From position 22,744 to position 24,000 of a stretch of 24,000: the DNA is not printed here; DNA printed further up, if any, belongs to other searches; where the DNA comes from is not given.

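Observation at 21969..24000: Candidate peptide-signalling (RRNPP-like) cassette in an actinobacterial context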

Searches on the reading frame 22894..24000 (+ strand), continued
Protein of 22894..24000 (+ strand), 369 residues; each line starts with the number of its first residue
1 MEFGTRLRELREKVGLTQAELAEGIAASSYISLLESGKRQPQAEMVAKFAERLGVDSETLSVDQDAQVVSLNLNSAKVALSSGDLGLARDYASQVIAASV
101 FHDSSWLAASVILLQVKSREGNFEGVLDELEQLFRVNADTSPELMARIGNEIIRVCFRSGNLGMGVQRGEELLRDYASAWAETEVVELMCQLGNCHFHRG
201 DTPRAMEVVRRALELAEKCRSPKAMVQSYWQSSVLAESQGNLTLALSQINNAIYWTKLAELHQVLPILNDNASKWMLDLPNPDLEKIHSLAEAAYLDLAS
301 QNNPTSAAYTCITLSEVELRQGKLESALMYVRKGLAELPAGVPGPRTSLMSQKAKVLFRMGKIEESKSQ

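Call 89: find_encoding_contigs(protein=P0261, flank=2000, max_places=1)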
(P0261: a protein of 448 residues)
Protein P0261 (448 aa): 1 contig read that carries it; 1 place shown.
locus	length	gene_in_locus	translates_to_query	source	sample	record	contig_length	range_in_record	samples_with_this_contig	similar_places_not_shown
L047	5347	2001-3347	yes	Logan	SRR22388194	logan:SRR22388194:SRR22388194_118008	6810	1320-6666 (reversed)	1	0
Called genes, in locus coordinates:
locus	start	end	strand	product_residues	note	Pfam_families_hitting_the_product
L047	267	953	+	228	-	-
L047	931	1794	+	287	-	-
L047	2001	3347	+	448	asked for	PF13560:HTH_31, PF01381:HTH_3, PF13424:TPR_12 (weak)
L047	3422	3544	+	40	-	-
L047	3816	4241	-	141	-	-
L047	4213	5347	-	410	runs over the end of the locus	PF01494:FAD_binding_3, PF03486:HI0933_like (faint), PF04820:Trp_halogenase (faint), PF07992:Pyr_redox_2 (faint), PF12831:FAD_oxidored (faint), PF01266:DAO (weak), PF05834:Lycopene_cycl (weak), PF22578:GGR_cat (weak), +1 more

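Call 90: find_encoding_contigs(protein=P0265, flank=2000, max_places=1)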
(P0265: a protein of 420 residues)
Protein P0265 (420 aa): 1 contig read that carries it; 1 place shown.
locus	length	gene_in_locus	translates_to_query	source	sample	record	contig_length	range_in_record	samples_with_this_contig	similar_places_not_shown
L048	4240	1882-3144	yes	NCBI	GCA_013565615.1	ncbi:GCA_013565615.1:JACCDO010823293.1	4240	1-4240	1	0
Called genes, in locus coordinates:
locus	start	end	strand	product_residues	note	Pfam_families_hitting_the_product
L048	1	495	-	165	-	?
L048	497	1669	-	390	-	PF12671:Amidase_6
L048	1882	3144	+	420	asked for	PF01381:HTH_3, PF12844:HTH_19 (weak), PF13560:HTH_31 (faint), PF17874:TPR_MalT (faint), PF07719:TPR_2 (faint), PF13181:TPR_8 (faint), PF13424:TPR_12 (faint), PF13428:TPR_14 (faint), +2 more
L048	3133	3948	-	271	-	PF10979:DUF2786, PF23771:DUF7168 (faint)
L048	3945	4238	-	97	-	?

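Call 93: find_encoding_contigs(protein=P0269, flank=2000, max_places=1)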
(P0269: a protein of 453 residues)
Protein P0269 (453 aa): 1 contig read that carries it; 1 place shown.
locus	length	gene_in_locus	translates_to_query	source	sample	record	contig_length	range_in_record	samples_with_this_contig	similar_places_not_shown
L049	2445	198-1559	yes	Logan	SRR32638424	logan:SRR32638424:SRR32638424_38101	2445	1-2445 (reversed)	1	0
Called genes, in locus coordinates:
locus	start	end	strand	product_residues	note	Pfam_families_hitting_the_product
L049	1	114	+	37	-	?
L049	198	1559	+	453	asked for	PF01381:HTH_3, PF13560:HTH_31, PF13424:TPR_12 (faint), PF17874:TPR_MalT (faint), PF07719:TPR_2 (faint), PF13181:TPR_8 (faint), PF13428:TPR_14 (faint), PF13432:TPR_16 (faint), +1 more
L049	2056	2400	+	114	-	PF01050:MannoseP_isomer, PF07883:Cupin_2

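Call 94: find_encoding_contigs(protein=P0300, flank=2000, max_places=1)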
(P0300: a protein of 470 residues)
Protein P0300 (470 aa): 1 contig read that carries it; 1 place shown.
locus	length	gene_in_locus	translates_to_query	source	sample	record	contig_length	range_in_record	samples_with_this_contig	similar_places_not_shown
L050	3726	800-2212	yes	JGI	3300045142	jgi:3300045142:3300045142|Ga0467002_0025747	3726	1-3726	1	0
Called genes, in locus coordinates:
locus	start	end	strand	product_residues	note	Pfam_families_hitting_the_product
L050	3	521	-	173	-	?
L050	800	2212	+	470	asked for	PF01381:HTH_3, PF12844:HTH_19, PF13560:HTH_31, PF14559:TPR_19 (faint), PF13424:TPR_12 (faint)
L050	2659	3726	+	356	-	?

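Call 104: fold_search(model_id=the predicted structure, library=viral)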
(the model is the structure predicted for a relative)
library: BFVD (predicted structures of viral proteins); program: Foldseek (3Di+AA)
matches with E <= 10: 996; with E <= 0.001: 9
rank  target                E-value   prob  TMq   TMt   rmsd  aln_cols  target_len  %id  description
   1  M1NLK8                5.2e-07  1.00  0.54  0.67   6.6       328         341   12  Repeat protein [Moumouvirus goulette]
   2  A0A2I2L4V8            2.0e-05  1.00  0.53  0.46  11.0       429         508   12  Tetratricopeptide repeat protein [Orpheovirus IHUMI-LCC2]
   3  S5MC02                2.4e-05  1.00  0.32  0.33  17.0       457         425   13  (no name in the UniProt tables at hand)
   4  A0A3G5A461            1.3e-04  1.00  0.36  0.34  10.9       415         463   12  RING-type domain-containing protein [Harvfovirus sp.]
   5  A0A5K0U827            1.5e-04  1.00  0.27  0.32  15.1       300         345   13  Gamma-soluble NSF attachment protein (Fragment) [Yasminevirus sp. GU-2018]
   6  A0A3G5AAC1            1.9e-04  1.00  0.37  0.36  10.4       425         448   12  UDP-N-acetylglucosamine--peptide N-acetylglucosaminyltransferase SPINDLY [Hyperionvirus sp.]
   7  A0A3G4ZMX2            5.4e-04  1.00  0.32  0.20  15.3       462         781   13  RING-type domain-containing protein [Terrestrivirus sp.]
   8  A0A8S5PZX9            5.8e-04  1.00  0.41  0.31  10.9       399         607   12  Serine-pyruvate aminotransferase [Siphoviridae sp. ctOCb13]
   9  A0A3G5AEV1            7.4e-04  1.00  0.33  0.30  14.3       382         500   13  Uncharacterized protein [Hyperionvirus sp.]
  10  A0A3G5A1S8            1.4e-03  1.00  0.34  0.39  13.5       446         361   12  Sel1 repeat family protein [Harvfovirus sp.]
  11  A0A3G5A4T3            1.5e-03  1.00  0.42  0.32  12.3       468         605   14  RING-type domain-containing protein [Harvfovirus sp.]
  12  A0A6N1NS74            1.8e-03  1.00  0.27  0.35  16.0       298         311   11  Gamma-soluble NSF attachment protein [Tupanvirus deep ocean]
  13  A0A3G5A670            2.7e-03  0.97  0.18  0.14  25.2       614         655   11  Uncharacterized protein [Harvfovirus sp.]
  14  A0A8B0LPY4            4.2e-03  1.00  0.27  0.40  11.3       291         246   11  Tetratricopeptide repeat protein [uncultured archaeal virus]
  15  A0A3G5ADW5            5.1e-03  1.00  0.25  0.36  15.7       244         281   11  Uncharacterized protein [Satyrvirus sp.]
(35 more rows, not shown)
